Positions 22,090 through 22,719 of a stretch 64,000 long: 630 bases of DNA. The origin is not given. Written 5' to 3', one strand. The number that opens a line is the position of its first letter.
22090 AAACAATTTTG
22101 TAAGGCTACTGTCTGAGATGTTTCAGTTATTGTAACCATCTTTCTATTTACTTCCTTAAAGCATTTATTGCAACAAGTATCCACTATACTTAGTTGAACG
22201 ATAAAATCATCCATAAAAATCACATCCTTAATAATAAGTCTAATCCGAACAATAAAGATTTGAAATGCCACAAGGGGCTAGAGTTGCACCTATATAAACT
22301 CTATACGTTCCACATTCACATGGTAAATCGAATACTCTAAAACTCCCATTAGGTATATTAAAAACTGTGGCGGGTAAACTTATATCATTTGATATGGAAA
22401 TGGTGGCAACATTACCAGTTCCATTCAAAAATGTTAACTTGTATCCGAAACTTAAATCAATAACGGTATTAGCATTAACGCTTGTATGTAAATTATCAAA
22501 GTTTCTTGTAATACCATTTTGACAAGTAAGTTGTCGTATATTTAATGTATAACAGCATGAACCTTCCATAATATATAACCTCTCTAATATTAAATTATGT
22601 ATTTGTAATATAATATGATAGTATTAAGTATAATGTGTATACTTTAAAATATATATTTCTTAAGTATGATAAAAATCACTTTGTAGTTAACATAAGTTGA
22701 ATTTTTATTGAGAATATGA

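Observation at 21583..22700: Minus-strand operon of three small Cys-rich beta-rich proteins: candidate spore-surface/appendage (Ena/DUF3992-like or coat) subunits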

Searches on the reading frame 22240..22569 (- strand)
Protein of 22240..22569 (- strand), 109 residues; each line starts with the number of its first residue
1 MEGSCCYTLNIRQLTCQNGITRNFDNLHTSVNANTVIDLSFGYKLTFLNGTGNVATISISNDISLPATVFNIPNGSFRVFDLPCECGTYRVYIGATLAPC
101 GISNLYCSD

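Call 3: search_protein_families(library=pfam, proteins=[window:22240-22569:-], max_evalue=10)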
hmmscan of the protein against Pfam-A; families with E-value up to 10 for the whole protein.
window:22240-22569:- (109 aa): 1 family
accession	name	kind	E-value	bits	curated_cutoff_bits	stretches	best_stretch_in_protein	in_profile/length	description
PF04850.18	Baculo_E66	-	0.01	15.2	26.5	1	2-78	278-354/391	Baculovirus E66 occlusion-derived virus envelope protein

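Call 4: search_protein_families(library=ncbifam, proteins=[window:22240-22569:-], max_evalue=10)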
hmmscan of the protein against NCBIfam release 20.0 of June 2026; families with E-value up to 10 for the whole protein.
window:22240-22569:- (109 aa): 0 families

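Call 5: find_homologous_proteins(query=window:22240-22569:-, max_evalue=0.01)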
Query window:22240-22569:- (109 aa): 7 proteins with E <= 0.01 among 7 candidates.
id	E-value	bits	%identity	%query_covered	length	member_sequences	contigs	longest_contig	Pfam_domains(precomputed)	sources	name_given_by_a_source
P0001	1.6e-67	242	100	100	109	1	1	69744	-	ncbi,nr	ncbi:MAG: hypothetical protein N2749_05290 [Clostridia bacterium]|nr:hypothetical protein [Clostridi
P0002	9.1e-55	201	80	100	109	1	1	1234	-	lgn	-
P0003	1.4e-43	165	64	100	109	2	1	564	-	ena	-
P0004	2.7e-32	129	57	100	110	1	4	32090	-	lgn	-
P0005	1.9e-31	126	54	100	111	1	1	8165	-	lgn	-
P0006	1.4e-27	114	53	94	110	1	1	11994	-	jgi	jgi:hypothetical protein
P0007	1.5e-27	114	48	100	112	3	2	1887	-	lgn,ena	-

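Call 6: search_solved_structures(query=window:22240-22569:-, max_evalue=10)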
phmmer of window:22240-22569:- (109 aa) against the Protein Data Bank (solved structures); distinct sequences matched with E-value up to 10: 1.
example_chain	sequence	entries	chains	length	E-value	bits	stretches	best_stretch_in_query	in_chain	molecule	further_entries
4uzg_A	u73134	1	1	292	0.72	13.2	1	7-62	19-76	SURFACE PROTEIN SPB1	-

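Call 10: find_encoding_contigs(protein=P0004, flank=6000, max_places=4)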
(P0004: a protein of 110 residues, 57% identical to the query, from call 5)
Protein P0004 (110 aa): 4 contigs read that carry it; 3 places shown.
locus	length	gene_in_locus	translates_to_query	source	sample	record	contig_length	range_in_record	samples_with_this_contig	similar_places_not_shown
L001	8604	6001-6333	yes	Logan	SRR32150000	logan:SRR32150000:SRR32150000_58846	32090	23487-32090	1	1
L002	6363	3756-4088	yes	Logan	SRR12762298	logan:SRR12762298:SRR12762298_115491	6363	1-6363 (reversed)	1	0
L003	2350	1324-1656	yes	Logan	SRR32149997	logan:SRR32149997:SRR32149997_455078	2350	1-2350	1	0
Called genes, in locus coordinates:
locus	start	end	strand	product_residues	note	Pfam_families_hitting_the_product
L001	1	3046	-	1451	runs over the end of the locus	PF01336:tRNA_anti-codon, PF02811:PHP, PF00929:RNase_T, PF13482:RNase_H_2 (weak), PF02811:PHP, PF07733:DNA_pol3_alpha, PF17657:DNA_pol3_finger, PF14579:HHH_6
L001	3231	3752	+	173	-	-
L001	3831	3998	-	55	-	-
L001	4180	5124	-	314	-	PF01244:Peptidase_M19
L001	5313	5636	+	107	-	PF13560:HTH_31, PF12844:HTH_19, PF01381:HTH_3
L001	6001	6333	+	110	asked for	-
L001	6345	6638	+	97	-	-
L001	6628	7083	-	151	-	PF01668:SmpB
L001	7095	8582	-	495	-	-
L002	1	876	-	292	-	?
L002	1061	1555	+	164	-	-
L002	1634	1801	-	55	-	-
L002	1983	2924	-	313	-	PF01244:Peptidase_M19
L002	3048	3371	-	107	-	PF13560:HTH_31, PF12844:HTH_19, PF01381:HTH_3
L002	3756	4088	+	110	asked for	-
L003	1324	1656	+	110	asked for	-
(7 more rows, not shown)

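Call 17: find_encoding_contigs(protein=P0006, flank=6000, max_places=4)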
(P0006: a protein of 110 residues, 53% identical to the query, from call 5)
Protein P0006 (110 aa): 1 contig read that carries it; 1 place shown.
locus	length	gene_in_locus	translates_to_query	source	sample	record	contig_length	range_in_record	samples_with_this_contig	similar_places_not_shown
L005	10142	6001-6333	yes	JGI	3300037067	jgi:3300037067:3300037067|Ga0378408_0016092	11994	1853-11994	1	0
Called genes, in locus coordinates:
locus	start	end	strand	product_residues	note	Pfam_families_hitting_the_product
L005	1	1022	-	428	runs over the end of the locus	-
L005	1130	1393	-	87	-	-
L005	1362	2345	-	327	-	-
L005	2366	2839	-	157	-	-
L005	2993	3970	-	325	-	PF03706:LPG_synthase_TM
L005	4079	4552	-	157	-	PF02565:RecO_C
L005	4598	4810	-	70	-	PF11967:RecO_N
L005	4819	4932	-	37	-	-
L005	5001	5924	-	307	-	PF00025:Arf (weak), PF00350:Dynamin_N (faint), PF01926:MMR_HSR1, PF02421:FeoB_N, PF04548:AIG1 (weak), PF00009:GTP_EFTU, PF07650:KH_2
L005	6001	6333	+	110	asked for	-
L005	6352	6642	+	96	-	-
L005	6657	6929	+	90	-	-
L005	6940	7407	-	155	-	PF01668:SmpB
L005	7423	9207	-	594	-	PF19864:Radical_SAM_N2, PF04055:Radical_SAM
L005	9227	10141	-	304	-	?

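Call 18: find_encoding_contigs(protein=P0005, flank=6000, max_places=4)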
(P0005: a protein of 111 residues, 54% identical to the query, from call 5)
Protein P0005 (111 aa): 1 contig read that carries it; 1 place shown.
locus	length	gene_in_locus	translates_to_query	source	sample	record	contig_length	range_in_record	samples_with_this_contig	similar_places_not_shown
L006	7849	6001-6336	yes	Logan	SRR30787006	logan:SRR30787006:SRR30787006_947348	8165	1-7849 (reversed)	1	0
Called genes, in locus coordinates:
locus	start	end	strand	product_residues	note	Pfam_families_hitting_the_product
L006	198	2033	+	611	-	PF13522:GATase_6, PF13537:GATase_7, PF01380:SIS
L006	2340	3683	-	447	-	-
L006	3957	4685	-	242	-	PF11967:RecO_N, PF02565:RecO_C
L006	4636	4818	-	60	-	-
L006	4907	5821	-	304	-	PF00025:Arf (weak), PF00350:Dynamin_N (faint), PF01926:MMR_HSR1, PF02421:FeoB_N, PF04548:AIG1 (weak), PF00009:GTP_EFTU, PF07650:KH_2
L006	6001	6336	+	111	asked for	-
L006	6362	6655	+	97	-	-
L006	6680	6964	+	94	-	-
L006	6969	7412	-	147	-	PF01668:SmpB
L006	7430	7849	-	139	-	?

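Call 20: search_protein_representatives(alignment_id=A1)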
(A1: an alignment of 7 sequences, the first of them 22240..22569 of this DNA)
Query: 7 sequences, 109 profile positions. Proteins with E-value up to 0.001 (for the whole library): 31; up to 1e-10: 20; up to 1e-30: 4. The best 31 are listed.
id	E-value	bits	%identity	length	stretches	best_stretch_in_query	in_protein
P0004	1.5e-49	182.6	-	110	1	1-109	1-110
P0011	4.3e-33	129.7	-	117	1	1-108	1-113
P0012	3.7e-32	126.7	-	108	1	3-108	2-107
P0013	4.7e-31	123.1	-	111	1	2-109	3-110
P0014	6.5e-29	116.2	-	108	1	4-108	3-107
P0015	1.5e-22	95.7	-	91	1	1-85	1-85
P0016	2.8e-22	94.8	-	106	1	2-101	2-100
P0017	4.4e-20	87.8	-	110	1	1-106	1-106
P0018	2.8e-16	75.5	-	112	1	3-108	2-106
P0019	3.0e-16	75.4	-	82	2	61-108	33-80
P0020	4.7e-14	68.4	-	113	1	3-96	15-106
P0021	6.0e-14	68.0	-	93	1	3-61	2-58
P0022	1.5e-12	63.5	-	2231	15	9-105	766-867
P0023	3.6e-12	62.3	-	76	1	3-60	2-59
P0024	9.4e-12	61.0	-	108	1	3-104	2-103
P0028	6.9e-11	58.2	-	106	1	5-107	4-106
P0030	1.2e-10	57.4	-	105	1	1-97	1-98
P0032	3.4e-08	49.5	-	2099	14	24-77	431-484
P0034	7.5e-08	48.4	-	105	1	3-107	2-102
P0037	4.2e-06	42.8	-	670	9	25-76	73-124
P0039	1.7e-05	40.8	-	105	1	5-104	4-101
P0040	4.4e-04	36.3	-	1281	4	52-94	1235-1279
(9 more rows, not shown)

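Call 23: search_protein_families(library=pfam, proteins=[P0022, P0032, P0037, P0040], max_evalue=0.01)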
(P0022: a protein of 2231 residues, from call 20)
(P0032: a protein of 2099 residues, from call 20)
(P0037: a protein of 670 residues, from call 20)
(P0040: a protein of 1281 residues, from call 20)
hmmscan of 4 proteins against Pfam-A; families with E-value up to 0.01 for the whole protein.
P0022 (2231 aa): 8 families
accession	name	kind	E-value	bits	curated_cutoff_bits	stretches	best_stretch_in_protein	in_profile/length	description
PF19081.6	Ig_7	-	4.6e-188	610.6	27.3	24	1774-1845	1-84/84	Ig-like domain CHU_C associated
PF02493.26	MORN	-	2.2e-14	52.8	22.5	0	259-270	8-19/23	MORN repeat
PF18962.6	Por_Secre_tail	-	1.1e-11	45.2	27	1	2161-2227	1-72/75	Secretion system C-terminal sorting domain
PF13954.11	PapC_N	-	4.3e-11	43.4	27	0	1814-1857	22-67/146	PapC N-terminal domain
PF13271.11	DUF4062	-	6.3e-08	33.2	24.7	0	583-614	3-34/82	Domain of unknown function (DUF4062)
PF22078.1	Ribosomal_bL9m_C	-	5.9e-07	29.8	27.7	0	1739-1768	56-85/86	Large ribosomal subunit protein bL9m C-terminal domain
PF25324.1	DUF7881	-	0.00011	22.6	27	0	420-441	50-71/75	Domain of unknown function (DUF7881)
PF16170.10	DUF4873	-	0.0017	19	25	0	848-881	31-64/91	Domain of unknown function (DUF4873)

P0032 (2099 aa): 4 families
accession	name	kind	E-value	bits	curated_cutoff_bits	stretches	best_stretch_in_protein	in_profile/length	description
PF04519.19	Bactofilin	-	9.1e-27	93.6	27.9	0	368-460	7-93/98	Polymer-forming cytoskeletal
PF13884.11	Peptidase_S74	-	3.5e-16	59.7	22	1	1988-2041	1-57/58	Chaperone of endosialidase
PF03628.18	PapG_C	-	0.00012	22.3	20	0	1574-1624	41-84/108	PapG chaperone-binding domain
PF13363.11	BetaGal_dom3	-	0.0036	17.3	27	0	845-870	31-56/75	Beta-galactosidase, domain 3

P0037 (670 aa): 2 families
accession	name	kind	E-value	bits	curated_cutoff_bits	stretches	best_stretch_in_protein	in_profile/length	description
PF07972.16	Flavodoxin_NdrI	-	8.6e-06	26.3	27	0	470-533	11-72/120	NrdI Flavodoxin like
PF05214.17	Baculo_p33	-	0.0016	18.7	25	0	472-516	14-58/247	Baculovirus P33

P0040 (1281 aa): 11 families
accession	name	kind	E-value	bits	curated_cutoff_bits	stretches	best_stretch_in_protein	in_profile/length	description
PF13620.12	CarboxypepD_reg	-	5.7e-10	39.9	32.3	0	370-405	43-81/82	Carboxypeptidase regulatory-like domain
PF21226.3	MalQ_N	-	1.5e-08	35.3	24.1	0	562-611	35-87/91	MalQ N-terminal beta sandwich domain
PF14686.12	fn3_3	-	7.4e-07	29.3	24.4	0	1014-1055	23-62/75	Polysaccharide lyase family 4, domain II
PF07495.19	Y_Y_Y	-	1.1e-06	28.9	26.6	0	895-937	11-51/65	Y_Y_Y domain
PF02927.20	CelD_N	-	2.3e-05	25.5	24.6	0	1216-1248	21-53/86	Cellulase N-terminal ig-like domain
PF08308.17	PEGA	-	6.5e-05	23.2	20.8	0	26-63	29-65/71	PEGA domain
PF04151.21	PPC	-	0.00073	20.8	25.9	0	867-932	2-70/70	Bacterial pre-peptidase C-terminal domain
PF01273.31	LBP_BPI_CETP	-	0.0014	18.8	28.8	0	324-357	105-137/168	LBP / BPI / CETP family, N-terminal domain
PF14734.12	DUF4469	-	0.0019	18.5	22.6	0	1234-1271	52-89/101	Domain of unknown function (DUF4469) with IG-like fold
PF11589.14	DUF3244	-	0.0027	18.1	25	0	257-285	58-86/96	Domain of unknown function (DUF3244)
PF09430.16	EMC7_beta-sandw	-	0.0051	17.4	26.6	0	1140-1157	32-49/122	ER membrane protein complex subunit 7, beta-sandwich domain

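Call 24: predict_structure(alignment_id=A1)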
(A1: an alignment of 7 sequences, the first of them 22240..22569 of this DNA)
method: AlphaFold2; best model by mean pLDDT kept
length: 109 residues; sequences in the alignment: 7
mean_pLDDT: 83.2   pTM: 0.75
mean pLDDT of the five models: 83.2, 81.9, 80.1, 79.5, 78.2
residues with pLDDT >= 90: 43; 70-90: 49; 50-70: 14; < 50: 3
segments of 3 or more residues with pLDDT < 50: none
pLDDT, mean of each block of 10 residues (from residue 1): 78 79 83 89 91 92 84 93 80 90 54
secondary structure, 60 per line:
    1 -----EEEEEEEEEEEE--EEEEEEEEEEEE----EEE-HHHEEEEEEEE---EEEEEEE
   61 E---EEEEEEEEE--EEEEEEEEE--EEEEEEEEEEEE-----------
elements in order: E6-17 E20-31 E36-38 E43-50 E54-61 E65-73 E76-84 E87-98

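Call 27: fold_search(model_id=the predicted structure, library=pdb)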
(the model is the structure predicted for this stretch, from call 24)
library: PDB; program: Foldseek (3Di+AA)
matches with E <= 10: 711; with E <= 0.001: 0
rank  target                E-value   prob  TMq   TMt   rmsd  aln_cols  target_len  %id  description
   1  5ug6                  2.0e-02  0.54  0.26  0.23  13.6       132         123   14  Perforin C2 Domain - T431D (released 2018-02-07)
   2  4y1t                  3.3e-02  0.51  0.25  0.22  12.0       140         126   12  Structural basis for Ca2+-mediated interaction of the perforin C2 domain with lipid membranes (released 2015-09-02)
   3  4y1s                  4.0e-02  0.38  0.25  0.23  13.6       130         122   14  Structural basis for Ca2+-mediated interaction of the perforin C2 domain with lipid membranes (released 2015-09-02)
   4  5ug7                  4.9e-02  0.20  0.20  0.19  16.3       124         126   12  Calcium bound Perforin C2 Domain - T431D (released 2018-02-07)
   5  1hw7                  4.9e-02  0.20  0.20  0.11  17.3       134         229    7  HSP33, HEAT SHOCK PROTEIN WITH REDOX-REGULATED CHAPERONE ACTIVITY (released 2001-05-16)
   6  8rk3_O                6.7e-02  0.13  0.16  0.08  17.0       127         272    6  Bacteriophage JBD30 baseplate - composite structure (released 2024-08-14)
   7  4akm_A                8.2e-02  0.75  0.36  0.27  13.2       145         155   11  Crystal structure of the human lysosome-associated membrane protein LAMP-3 (aka DC-LAMP) (released 2012-08-15)
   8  5uk5_B                8.2e-02  0.25  0.25  0.11  16.9       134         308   11  Complex of Notch1(EGF8-12) bound to Jagged1(N-EGF3) (released 2017-03-08)
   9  4xlw_D                8.2e-02  0.16  0.21  0.11  16.7       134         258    9  Complex of Notch1 (EGF11-13) bound to Delta-like 4 (N-EGF2) (released 2015-03-04)
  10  1i7f                  9.1e-02  0.15  0.20  0.11  16.3       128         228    5  CRYSTAL STRUCTURE OF THE HSP33 DOMAIN WITH CONSTITUTIVE CHAPERONE ACTIVITY (released 2001-05-09)
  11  3nsj                  1.1e-01  0.18  0.22  0.07  15.1       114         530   11  The X-ray crystal structure of lymphocyte perforin (released 2010-11-03)
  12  4xlw_H                1.3e-01  0.14  0.21  0.11  16.9       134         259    9  Complex of Notch1 (EGF11-13) bound to Delta-like 4 (N-EGF2) (released 2015-03-04)
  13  4xlw_B                1.6e-01  0.13  0.21  0.11  16.9       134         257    9  Complex of Notch1 (EGF11-13) bound to Delta-like 4 (N-EGF2) (released 2015-03-04)
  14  5gv3_A                1.7e-01  0.41  0.30  0.25   8.1       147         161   12  Crystal structure of the membrane-distal domain of mouse lysosome-associated membrane protein 2 (LAMP-2) (released 2017-09-06)
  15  2ifr_A                1.7e-01  0.28  0.27  0.17  17.4       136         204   12  Crystal structure of Scytalido-glutamic peptidase with a peptide based transition state analog (released 2006-10-03)
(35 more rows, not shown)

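Call 36: find_related_loci(query=A1, collection=genome_contigs, flank=6000)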
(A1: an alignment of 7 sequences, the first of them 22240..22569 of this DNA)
Query A1 (109 aa) in genome_contigs; peptide patterns used: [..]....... (x = any residue, [..] = any of these).
14 stretches matched a pattern; 3 encode a relative of the query (tblastn E <= 1e-3); 3 distinct loci.
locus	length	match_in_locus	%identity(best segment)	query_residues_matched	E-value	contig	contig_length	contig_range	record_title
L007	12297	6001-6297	52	1-99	4e-32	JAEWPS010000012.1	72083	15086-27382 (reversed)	MAG: Bacillota bacterium isolate OH_SBrB_108 k127_49477, whole genome shotgun sequence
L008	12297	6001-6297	51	1-99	6e-32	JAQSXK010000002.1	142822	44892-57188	MAG: Clostridia bacterium isolate L_E1_T20_A_bin.143 scaffold_119, whole genome shotgun sequence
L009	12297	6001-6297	49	1-99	2e-28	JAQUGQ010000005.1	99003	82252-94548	MAG: Clostridia bacterium isolate STCSWMC_228 NODE_297_length_99003_cov_6.696286_ST_CSWMC, whole genome shotgun sequence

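Call 43: search_protein_families(library=pfam, alignment_id=A3, max_evalue=1)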
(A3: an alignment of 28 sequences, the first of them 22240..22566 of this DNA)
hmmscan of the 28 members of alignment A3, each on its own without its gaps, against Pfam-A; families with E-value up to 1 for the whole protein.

A. member 1, window:22240-22566:- (108 aa): 1 family
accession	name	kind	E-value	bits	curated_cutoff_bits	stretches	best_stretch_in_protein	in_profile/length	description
PF04850.18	Baculo_E66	-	0.015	14.7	26.5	1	1-77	278-354/391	Baculovirus E66 occlusion-derived virus envelope protein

B. families by the number of members that match (of 28 scanned): 11 families
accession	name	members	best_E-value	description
PF04850.18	Baculo_E66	1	0.015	Baculovirus E66 occlusion-derived virus envelope protein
PF08470.16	NTNH_C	1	0.017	Nontoxic nonhaemagglutinin C-terminal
PF14905.12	OMP_b-brl_3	1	0.051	Outer membrane protein beta-barrel family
PF00394.28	Cu-oxidase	1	0.067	Multicopper oxidase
PF13754.12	Big_3_4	1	0.085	Domain of unknown function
PF07752.16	S-layer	1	0.092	S-layer protein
PF11486.13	DUF3212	1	0.14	Protein of unknown function (DUF3212)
PF22761.1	NrS1-1_pol-like_head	1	0.17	NrS-1 polymerase-like head domain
PF18206.8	Porphyrn_cat_1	1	0.17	Porphyranase beta-sandwich domain 1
PF19487.4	DUF6023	1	0.19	Family of unknown function (DUF6023)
PF11138.13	DUF2911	1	0.34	Protein of unknown function (DUF2911)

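Call 53: search_solved_structures(query=A3, max_evalue=10)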
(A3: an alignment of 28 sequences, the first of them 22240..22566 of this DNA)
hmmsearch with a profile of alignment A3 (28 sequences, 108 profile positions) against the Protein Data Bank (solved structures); distinct sequences matched with E-value up to 10: 2.
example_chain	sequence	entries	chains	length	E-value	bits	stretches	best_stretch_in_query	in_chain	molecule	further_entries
3a07_A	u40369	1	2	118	0.028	17.4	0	77-100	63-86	Actinohivin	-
4den_A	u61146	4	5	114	0.03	17.3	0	77-100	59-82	Actinohivin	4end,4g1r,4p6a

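Call 64: find_encoding_contigs(protein=P0012, flank=6000, max_places=3)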
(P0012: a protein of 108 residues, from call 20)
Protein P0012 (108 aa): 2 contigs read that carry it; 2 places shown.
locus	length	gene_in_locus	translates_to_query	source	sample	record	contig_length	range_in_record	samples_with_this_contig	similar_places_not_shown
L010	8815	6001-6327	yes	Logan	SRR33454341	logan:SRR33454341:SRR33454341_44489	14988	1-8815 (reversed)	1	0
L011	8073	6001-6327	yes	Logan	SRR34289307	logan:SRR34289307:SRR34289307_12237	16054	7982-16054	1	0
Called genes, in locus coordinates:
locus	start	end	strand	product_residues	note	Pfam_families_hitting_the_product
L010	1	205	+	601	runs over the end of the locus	PF13522:GATase_6, PF13230:GATase_4 (weak), PF13537:GATase_7, PF01380:SIS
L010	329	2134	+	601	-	PF00912:Transgly, PF00905:Transpeptidase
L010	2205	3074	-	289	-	-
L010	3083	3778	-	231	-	PF11967:RecO_N, PF02565:RecO_C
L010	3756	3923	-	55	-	-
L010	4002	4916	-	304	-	PF00025:Arf (weak), PF00350:Dynamin_N (faint), PF01926:MMR_HSR1, PF02421:FeoB_N, PF10662:PduV-EutP (weak), PF00009:GTP_EFTU, PF07650:KH_2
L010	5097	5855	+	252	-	PF00575:S1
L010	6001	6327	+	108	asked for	-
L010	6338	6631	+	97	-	-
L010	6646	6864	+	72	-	-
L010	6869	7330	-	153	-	PF01668:SmpB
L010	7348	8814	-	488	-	?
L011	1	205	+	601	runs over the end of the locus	PF13522:GATase_6, PF13230:GATase_4 (weak), PF13537:GATase_7, PF01380:SIS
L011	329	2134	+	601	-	PF00912:Transgly, PF00905:Transpeptidase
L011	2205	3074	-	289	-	-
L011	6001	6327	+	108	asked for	-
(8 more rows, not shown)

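Call 65: find_encoding_contigs(protein=P0028, flank=6000, max_places=3)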
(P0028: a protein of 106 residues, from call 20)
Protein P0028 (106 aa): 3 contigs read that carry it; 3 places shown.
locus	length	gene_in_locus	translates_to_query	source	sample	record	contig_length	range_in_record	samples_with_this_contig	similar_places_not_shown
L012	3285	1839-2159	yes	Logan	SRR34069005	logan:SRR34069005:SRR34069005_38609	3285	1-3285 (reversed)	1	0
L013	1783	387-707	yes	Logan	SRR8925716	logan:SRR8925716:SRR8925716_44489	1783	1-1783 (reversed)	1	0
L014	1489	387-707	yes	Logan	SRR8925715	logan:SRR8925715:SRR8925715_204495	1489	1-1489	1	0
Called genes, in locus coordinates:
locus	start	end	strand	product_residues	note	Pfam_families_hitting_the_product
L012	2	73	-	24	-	?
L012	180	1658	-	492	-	PF00224:PK, PF02887:PK_C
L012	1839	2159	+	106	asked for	-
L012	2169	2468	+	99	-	-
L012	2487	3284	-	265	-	?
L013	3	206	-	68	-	?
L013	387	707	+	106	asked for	-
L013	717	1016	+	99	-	-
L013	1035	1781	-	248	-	?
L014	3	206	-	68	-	?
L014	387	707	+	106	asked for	-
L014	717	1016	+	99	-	-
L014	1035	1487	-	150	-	?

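Call 66: find_encoding_contigs(protein=P0030, flank=6000, max_places=3)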
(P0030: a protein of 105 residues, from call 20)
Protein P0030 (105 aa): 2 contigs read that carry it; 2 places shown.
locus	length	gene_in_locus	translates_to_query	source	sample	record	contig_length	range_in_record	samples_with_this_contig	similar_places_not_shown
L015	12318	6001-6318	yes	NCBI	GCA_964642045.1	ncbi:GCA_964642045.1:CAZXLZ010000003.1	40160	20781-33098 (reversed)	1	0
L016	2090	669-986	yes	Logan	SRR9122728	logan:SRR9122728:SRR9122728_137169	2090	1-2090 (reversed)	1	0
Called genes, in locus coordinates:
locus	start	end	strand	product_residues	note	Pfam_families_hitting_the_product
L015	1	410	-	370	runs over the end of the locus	PF01098:FTSW_RODA_SPOVE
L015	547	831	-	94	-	-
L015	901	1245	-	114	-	-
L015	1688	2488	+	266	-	PF01261:AP_endonuc_2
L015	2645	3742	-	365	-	PF01594:AI-2E_transport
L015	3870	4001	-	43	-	-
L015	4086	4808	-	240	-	PF11967:RecO_N, PF02565:RecO_C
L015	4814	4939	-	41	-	-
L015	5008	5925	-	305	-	PF00350:Dynamin_N (faint), PF01926:MMR_HSR1, PF02421:FeoB_N, PF10662:PduV-EutP (faint), PF00009:GTP_EFTU, PF07650:KH_2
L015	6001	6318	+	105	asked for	-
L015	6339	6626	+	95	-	-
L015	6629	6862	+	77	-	-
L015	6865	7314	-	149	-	PF01668:SmpB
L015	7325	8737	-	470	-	-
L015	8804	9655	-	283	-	-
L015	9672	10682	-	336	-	PF25425:YfjL_N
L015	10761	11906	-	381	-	PF00768:Peptidase_S11, PF13354:Beta-lactamase2 (weak)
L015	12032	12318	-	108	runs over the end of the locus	-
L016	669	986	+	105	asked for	-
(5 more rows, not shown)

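Call 67: find_encoding_contigs(protein=P0039, flank=6000, max_places=3)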
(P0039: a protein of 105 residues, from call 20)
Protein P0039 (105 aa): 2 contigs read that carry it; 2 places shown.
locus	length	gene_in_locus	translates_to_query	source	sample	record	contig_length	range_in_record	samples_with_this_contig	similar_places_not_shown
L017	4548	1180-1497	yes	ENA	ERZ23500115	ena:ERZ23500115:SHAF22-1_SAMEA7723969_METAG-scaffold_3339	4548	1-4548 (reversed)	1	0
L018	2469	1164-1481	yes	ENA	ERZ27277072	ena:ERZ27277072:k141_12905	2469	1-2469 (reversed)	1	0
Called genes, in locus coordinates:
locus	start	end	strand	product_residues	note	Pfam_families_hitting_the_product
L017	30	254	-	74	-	PF02229:PC4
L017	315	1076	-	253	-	PF09335:VTT_dom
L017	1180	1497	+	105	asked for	-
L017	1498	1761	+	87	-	-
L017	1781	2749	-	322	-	PF01210:NAD_Gly3P_dh_N, PF07479:NAD_Gly3P_dh_C, PF20618:GPD_NAD_C_bact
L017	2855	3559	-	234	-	PF01027:Bax1-I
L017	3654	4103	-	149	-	-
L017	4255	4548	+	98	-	?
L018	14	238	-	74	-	PF02229:PC4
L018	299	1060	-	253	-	PF09335:VTT_dom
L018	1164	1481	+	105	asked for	-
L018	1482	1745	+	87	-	-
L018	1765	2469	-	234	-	?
